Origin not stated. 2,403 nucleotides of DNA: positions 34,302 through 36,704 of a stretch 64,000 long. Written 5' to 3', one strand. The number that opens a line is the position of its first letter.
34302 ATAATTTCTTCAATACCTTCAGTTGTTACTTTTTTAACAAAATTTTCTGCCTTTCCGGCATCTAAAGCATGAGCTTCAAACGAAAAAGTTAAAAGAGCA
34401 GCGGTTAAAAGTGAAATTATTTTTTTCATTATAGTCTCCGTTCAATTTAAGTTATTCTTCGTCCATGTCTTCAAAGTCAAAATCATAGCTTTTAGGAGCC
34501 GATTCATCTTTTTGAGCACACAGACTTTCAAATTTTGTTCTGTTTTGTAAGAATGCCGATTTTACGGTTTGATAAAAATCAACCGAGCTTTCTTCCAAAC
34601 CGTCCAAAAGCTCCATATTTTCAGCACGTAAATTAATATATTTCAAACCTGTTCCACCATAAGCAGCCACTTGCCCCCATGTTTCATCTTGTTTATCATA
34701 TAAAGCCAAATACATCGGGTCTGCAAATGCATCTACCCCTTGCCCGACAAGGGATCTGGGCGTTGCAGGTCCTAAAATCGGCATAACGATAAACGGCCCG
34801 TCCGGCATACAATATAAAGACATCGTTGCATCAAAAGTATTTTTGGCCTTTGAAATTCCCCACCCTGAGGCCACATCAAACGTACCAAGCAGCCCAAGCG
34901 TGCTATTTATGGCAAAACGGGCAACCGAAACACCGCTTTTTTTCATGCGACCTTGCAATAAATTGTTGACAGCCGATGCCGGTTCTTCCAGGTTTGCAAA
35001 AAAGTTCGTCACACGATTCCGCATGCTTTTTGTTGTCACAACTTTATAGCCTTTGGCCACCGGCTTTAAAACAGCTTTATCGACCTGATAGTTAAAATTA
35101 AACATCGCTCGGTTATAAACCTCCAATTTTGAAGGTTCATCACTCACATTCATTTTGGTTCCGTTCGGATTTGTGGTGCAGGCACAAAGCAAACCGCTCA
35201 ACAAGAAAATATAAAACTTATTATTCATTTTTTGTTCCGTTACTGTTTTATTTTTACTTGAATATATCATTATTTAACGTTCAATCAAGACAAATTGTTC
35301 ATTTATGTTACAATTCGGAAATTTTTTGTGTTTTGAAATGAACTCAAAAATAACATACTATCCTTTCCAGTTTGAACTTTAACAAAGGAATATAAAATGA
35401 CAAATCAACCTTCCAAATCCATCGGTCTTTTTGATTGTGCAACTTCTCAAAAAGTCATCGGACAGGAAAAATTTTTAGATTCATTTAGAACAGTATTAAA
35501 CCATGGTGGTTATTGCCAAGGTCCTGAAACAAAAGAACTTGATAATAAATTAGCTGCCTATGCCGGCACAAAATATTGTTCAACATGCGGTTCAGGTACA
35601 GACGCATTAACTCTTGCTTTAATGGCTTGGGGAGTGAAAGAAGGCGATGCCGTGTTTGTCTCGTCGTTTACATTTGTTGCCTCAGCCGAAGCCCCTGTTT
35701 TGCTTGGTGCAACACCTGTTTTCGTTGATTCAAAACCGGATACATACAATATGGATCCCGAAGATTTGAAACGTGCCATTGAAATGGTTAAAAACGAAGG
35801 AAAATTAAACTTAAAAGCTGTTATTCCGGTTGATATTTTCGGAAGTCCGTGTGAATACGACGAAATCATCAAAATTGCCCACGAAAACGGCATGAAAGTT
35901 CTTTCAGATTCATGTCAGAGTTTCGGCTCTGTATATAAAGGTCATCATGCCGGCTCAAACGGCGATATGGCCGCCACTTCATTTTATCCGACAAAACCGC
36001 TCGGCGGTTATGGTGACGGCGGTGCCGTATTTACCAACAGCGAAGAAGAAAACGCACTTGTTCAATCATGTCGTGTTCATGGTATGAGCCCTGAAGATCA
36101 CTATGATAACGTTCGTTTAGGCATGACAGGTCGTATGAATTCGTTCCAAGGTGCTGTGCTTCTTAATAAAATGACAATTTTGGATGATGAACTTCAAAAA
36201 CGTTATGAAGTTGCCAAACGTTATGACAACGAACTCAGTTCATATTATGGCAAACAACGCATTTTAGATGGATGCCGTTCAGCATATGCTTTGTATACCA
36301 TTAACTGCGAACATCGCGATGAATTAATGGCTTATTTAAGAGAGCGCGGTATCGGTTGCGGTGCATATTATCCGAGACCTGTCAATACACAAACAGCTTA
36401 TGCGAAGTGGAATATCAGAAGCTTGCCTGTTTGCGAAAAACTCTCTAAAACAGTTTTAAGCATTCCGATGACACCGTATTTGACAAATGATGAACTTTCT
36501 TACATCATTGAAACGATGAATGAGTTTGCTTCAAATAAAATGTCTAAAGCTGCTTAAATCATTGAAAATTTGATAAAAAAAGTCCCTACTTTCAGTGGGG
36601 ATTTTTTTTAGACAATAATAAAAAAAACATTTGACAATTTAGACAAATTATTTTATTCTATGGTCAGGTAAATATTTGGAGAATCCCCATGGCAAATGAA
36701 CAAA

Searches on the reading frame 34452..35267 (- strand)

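Call 7: search_protein_families(library=pfam, proteins=[window:34452-35267:-], max_evalue=0.01)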
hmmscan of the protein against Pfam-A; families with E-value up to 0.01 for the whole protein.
window:34452-35267:- (271 aa): 1 family
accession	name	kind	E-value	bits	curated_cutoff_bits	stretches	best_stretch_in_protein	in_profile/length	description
PF04333.18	MlaA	-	1.4e-61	208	25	1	48-244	5-193/195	MlaA lipoprotein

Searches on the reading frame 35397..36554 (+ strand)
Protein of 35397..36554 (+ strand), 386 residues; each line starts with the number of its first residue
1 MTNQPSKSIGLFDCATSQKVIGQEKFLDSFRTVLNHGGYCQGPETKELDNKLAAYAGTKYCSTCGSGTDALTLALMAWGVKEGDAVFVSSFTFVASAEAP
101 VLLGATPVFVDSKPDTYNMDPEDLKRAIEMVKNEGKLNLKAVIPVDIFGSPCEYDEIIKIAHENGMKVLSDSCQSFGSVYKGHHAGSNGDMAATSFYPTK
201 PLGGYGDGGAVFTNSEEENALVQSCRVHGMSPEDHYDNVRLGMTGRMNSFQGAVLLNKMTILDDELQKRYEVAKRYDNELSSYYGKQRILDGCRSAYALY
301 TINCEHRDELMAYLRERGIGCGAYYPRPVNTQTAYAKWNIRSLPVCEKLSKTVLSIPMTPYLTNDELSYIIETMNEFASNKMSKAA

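Call 7: search_protein_families(library=pfam, proteins=[window:35397-36554:+], max_evalue=0.01)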
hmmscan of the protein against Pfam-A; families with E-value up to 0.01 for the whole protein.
window:35397-36554:+ (386 aa): 4 families
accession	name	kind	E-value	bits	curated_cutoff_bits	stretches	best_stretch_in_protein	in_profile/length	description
PF01041.23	DegT_DnrJ_EryC1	-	5.2e-97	325.7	19.8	1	23-374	4-359/360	DegT/DnrJ/EryC1/StrS aminotransferase family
PF00155.27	Aminotran_1_2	-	5e-06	26.4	19.7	1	45-131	44-140/361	Aminotransferase class I and II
PF01212.27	Beta_elim_lyase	-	5.1e-06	26.5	27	1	34-174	23-171/288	Beta-eliminating lyase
PF01053.26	Cys_Met_Meta_PP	-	0.0038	16.3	27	1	41-224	50-224/381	Cys/Met metabolism PLP-dependent enzyme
